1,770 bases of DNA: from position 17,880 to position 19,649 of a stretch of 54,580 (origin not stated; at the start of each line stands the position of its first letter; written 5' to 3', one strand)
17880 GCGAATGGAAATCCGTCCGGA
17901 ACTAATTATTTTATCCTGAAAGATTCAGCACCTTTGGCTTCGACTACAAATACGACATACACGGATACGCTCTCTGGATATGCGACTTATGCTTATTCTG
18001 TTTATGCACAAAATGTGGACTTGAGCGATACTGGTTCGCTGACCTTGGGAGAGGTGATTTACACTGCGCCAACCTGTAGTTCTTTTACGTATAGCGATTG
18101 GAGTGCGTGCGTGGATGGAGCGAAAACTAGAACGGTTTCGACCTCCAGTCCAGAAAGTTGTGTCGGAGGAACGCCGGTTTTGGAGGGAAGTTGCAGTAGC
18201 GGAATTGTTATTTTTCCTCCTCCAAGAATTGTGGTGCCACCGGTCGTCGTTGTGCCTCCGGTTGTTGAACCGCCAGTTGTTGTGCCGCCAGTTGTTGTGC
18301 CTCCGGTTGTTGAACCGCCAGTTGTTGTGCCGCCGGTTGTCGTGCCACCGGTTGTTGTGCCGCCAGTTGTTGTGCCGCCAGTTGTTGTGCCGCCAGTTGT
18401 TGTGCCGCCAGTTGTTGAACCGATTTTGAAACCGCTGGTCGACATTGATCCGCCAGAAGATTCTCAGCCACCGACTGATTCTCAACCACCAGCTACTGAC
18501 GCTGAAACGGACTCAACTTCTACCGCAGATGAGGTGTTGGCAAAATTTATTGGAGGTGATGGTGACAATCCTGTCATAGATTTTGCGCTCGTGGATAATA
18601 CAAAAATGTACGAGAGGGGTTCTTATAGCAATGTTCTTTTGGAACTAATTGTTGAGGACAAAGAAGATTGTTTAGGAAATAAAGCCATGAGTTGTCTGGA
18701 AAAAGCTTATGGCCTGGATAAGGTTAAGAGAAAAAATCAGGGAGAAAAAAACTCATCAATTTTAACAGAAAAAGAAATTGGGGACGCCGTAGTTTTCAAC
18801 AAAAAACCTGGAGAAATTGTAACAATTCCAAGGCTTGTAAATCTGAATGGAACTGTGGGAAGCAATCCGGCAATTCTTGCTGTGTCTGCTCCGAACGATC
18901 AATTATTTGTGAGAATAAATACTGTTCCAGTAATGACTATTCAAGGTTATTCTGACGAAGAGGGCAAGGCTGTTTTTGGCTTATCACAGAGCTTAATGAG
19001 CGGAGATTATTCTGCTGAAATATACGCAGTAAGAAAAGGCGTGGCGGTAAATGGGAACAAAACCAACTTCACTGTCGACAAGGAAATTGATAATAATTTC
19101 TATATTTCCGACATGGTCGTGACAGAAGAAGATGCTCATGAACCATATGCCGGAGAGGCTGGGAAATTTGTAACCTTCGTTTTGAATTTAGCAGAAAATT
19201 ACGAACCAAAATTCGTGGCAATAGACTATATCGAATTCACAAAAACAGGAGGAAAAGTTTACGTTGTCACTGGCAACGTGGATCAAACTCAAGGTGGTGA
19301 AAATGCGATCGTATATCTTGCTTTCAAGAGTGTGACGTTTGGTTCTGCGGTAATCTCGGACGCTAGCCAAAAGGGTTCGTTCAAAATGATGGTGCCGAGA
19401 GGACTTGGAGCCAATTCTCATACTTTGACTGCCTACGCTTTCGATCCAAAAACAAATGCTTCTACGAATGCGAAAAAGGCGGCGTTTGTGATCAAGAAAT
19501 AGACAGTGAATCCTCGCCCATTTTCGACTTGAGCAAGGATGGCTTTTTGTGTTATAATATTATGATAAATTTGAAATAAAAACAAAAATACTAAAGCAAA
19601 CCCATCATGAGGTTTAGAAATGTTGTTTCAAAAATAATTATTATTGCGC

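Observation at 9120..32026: The two largest genes share head and tail cassettes around unrelated middles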

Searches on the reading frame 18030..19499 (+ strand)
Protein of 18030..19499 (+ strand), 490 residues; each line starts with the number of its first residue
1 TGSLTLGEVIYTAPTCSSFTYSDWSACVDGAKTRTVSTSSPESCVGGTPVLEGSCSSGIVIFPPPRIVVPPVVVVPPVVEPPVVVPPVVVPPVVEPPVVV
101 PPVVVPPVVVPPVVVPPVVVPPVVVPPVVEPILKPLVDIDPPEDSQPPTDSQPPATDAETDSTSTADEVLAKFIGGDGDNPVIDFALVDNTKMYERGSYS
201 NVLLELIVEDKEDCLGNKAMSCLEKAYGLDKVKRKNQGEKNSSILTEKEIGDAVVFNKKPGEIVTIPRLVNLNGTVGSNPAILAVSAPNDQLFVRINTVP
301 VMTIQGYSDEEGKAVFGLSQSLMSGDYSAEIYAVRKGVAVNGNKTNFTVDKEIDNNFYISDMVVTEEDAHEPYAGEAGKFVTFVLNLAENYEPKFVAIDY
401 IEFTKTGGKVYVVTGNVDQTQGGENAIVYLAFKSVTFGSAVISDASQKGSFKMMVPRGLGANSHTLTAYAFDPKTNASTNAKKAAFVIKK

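Call 12: search_protein_families(library=pfam, proteins=[window:18030-19499:+], max_evalue=10)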
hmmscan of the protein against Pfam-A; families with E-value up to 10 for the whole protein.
window:18030-19499:+ (490 aa): 4 families
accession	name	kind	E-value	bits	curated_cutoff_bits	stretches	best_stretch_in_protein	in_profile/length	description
PF02095.21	Extensin_1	-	0.00075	19.8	105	1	71-154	10-95/171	Extensin-like protein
PF19077.6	Big_13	-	0.0014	19.5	27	1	278-350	27-101/102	Bacterial Ig-like domain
PF09608.15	Alph_Pro_TM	-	0.0021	18.3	24.5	1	312-352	149-189/227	Putative transmembrane protein (Alph_Pro_TM)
PF16546.10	SGTA_dimer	-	0.23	11.7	26.8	1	208-239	23-53/67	Homodimerisation domain of SGTA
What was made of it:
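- On Extensin-like proteins (PF02095): This is a compositional match to the Pro-rich stalk only (call 12).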

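Call 13: search_protein_families(library=ncbifam, proteins=[window:18030-19499:+], max_evalue=10)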
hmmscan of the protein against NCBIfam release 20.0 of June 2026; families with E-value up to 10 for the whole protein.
window:18030-19499:+ (490 aa): 0 families
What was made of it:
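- Closest known: T9SS C-terminal domains. Different: No HMM match (call 13).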

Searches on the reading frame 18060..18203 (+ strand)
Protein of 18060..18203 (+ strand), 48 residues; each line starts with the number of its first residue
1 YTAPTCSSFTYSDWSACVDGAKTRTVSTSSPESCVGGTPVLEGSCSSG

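Call 56: search_solved_structures(query=A4, max_evalue=10, show_alignments=3)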
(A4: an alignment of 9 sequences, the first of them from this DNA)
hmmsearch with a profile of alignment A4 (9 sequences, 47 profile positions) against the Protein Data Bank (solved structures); distinct sequences matched with E-value up to 10: 0.
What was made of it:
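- On Thrombospondin type 1 repeat (Pfam TSP_1 and relatives): A profile of nine modules finds no PDB chain at E<=10 (call 56).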

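Call 77: find_homologous_proteins(query=A4, max_evalue=0.001)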
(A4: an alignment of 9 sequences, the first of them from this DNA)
Query A4 (9 sequences): 49 candidates shared short words with the query, none scored E <= 0.001.
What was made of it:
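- Tried and rejected: With the Cys-module profile it returned nothing (call 77).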
